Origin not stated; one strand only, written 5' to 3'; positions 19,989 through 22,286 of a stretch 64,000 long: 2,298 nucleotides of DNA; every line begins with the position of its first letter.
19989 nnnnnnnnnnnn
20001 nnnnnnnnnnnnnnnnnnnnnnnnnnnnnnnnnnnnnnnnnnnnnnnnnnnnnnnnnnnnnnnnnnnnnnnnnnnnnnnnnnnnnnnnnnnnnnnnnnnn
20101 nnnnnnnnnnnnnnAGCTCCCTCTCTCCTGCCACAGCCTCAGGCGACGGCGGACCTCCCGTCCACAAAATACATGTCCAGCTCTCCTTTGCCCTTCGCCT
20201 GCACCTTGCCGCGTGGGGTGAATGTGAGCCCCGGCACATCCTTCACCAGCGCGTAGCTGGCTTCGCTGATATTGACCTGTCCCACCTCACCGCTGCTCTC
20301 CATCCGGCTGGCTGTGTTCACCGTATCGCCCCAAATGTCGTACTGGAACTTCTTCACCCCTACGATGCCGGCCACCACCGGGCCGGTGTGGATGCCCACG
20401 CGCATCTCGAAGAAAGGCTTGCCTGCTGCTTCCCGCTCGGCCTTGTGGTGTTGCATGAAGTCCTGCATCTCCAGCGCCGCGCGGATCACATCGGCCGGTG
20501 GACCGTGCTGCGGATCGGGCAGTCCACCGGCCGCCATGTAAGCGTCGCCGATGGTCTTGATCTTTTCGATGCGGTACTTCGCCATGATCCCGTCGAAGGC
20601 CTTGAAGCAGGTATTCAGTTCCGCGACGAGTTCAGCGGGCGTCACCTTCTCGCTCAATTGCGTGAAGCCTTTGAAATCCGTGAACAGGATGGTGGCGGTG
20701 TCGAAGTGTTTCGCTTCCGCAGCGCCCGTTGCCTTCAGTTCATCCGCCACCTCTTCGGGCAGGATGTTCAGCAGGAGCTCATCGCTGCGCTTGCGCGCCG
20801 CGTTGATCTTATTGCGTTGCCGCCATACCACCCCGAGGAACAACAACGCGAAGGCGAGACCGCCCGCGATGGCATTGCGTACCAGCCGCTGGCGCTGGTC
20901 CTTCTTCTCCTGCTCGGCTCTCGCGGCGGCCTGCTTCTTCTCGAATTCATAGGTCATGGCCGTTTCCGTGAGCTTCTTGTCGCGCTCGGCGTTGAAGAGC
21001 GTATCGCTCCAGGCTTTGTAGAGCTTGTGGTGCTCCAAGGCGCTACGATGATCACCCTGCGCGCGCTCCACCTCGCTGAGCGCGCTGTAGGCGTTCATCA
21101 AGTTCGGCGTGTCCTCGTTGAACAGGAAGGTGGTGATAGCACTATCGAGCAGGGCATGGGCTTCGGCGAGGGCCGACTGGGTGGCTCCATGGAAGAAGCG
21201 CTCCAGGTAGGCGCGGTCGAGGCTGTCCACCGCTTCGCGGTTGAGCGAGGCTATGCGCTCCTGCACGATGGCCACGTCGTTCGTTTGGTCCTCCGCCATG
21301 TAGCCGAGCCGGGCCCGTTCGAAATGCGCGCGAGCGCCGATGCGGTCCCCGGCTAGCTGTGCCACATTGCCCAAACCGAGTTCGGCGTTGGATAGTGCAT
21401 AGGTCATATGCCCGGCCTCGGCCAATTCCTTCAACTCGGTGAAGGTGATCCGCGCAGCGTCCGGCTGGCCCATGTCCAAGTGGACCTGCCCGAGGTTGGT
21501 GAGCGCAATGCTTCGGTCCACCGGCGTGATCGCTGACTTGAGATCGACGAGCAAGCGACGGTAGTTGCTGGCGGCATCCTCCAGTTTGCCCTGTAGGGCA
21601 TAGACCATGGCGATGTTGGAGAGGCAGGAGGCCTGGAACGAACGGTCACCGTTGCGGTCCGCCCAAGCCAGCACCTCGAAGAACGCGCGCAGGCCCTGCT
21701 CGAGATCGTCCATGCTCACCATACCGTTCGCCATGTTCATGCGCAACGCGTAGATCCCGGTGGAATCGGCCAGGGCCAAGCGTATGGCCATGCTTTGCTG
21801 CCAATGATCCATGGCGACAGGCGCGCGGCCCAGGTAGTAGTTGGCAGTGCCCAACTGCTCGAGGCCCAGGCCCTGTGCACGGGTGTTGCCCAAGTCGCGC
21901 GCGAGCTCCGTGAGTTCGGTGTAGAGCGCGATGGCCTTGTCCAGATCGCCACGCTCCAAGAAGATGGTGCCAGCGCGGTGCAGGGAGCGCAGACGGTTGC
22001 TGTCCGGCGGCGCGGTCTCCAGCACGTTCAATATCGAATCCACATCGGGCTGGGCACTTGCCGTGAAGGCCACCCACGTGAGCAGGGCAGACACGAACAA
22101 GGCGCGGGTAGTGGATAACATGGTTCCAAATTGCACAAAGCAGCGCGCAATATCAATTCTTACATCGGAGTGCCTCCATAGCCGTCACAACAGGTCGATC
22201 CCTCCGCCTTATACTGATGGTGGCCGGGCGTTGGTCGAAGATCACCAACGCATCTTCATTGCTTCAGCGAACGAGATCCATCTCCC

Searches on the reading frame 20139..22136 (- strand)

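Call 57: search_protein_families(library=pfam, proteins=[window:20139-22136:-], max_evalue=0.0001)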
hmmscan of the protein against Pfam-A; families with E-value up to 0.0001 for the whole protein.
window:20139-22136:- (665 aa): 10 families
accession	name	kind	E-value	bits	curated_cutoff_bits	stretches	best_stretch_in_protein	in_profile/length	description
PF00211.25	Guanylate_cyc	-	1.8e-56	191.1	21.9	1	474-659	2-182/183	Adenylate and Guanylate cyclase catalytic domain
PF13424.12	TPR_12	-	3.9e-23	81.9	30.1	3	49-119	3-75/77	Tetratricopeptide repeat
PF07719.23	TPR_2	-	8.3e-15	54.1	27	0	52-81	4-33/34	Tetratricopeptide repeat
PF00515.34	TPR_1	-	9.7e-11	41.5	27.8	0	169-194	1-26/34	Tetratricopeptide repeat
PF13176.12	TPR_7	-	2.3e-09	37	27.9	0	51-84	1-34/36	Tetratricopeptide repeat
PF13374.12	TPR_10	-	2.3e-08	34.2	27.5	0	169-195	2-28/42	Tetratricopeptide repeat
PF13181.12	TPR_8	-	6.6e-08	32.6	25.7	0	50-81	2-33/34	Tetratricopeptide repeat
PF13174.12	TPR_6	-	1.7e-07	31.8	26.3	0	51-77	2-28/33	Tetratricopeptide repeat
PF17874.7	TPR_MalT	-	5.8e-06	26.3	45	0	132-290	43-203/336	MalT-like TPR region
PF07721.20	TPR_4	-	5.6e-05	23.8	27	0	211-229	3-21/26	Tetratricopeptide repeat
